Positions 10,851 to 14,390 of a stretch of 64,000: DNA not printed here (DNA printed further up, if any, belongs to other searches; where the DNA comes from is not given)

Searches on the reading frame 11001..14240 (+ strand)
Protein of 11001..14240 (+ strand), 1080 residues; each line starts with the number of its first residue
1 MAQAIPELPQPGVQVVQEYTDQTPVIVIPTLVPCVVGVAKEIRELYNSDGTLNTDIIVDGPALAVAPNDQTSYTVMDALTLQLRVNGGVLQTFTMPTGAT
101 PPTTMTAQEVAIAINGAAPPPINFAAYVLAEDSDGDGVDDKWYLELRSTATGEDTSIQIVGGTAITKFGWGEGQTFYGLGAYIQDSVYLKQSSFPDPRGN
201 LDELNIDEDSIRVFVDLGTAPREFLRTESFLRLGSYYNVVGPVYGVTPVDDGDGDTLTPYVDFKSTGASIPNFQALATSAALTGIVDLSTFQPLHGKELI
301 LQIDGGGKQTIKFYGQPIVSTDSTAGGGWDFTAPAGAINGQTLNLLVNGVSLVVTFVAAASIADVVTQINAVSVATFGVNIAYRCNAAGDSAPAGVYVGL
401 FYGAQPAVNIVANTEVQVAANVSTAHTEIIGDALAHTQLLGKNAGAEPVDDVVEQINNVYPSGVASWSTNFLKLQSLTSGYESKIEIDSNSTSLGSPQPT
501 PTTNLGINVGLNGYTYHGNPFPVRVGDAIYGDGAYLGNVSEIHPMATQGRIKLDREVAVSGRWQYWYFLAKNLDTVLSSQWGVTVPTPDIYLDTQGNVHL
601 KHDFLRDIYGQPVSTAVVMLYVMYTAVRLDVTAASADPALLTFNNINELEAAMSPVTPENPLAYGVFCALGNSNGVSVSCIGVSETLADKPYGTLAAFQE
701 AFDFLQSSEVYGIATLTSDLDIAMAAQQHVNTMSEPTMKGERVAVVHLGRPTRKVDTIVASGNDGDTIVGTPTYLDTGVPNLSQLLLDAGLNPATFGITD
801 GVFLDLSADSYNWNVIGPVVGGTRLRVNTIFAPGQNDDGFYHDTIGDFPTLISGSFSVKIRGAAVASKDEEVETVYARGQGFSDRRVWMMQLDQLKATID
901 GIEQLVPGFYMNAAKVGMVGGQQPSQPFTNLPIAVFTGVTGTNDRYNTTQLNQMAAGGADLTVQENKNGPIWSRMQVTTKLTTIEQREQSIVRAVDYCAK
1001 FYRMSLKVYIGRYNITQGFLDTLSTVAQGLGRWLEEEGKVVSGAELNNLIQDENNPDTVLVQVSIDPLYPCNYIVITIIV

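Call 11: search_protein_families(library=phrogs, proteins=[window:11001-14240:+], max_evalue=0.001)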
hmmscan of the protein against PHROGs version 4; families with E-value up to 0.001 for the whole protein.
window:11001-14240:+ (1080 aa): 1 family
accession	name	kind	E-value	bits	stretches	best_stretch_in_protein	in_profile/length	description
phrog_279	-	tail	4.7e-10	39.8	1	859-1079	261-481/489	tail sheath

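Call 75: search_dna_similar(query=window:11001-14240:+, collection=phages, mode=protein, max_evalue=0.00001, max_rows=8)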
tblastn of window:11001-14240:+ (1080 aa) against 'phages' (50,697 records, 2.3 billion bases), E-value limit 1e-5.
Records with a match: 6; places in all: 6; records where one place covers at least 80% of the query: 0.
Best place of each record, by identity: <60% 6.
By first word of the organism name: Vibrio 3; Bacillus 2; Salmonella 1.
By host as written in the record: - 3; Bacillus megaterium str. ATCC 43725 2; Salmonella enterica subsp. enterica serovar Typhimurium ATCC 14028 1.
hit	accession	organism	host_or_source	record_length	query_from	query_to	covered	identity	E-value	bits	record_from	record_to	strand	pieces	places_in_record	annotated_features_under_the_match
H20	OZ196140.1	Vibrio phage D181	Seawater and oysters mix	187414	611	1073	43%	25.2%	2e-24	117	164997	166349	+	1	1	hypothetical protein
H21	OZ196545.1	Vibrio phage D148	Seawater and oysters mix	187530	611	1073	43%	25.2%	2e-24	117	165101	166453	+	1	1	hypothetical protein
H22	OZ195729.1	Vibrio phage D69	Seawater and oysters mix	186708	611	1073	43%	24.9%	2e-24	117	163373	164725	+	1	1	hypothetical protein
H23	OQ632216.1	Salmonella phage Arash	Salmonella enterica subsp. enterica ...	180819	610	1080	44%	23.7%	7e-19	99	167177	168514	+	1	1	structural protein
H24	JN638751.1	Bacillus phage G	Bacillus megaterium str. ATCC 43725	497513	924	1076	14%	29.9%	4e-8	64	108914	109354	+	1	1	178: gp178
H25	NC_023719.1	Bacillus phage G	Bacillus megaterium str. ATCC 43725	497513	924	1076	14%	29.9%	4e-8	64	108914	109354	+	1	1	178: tail sheath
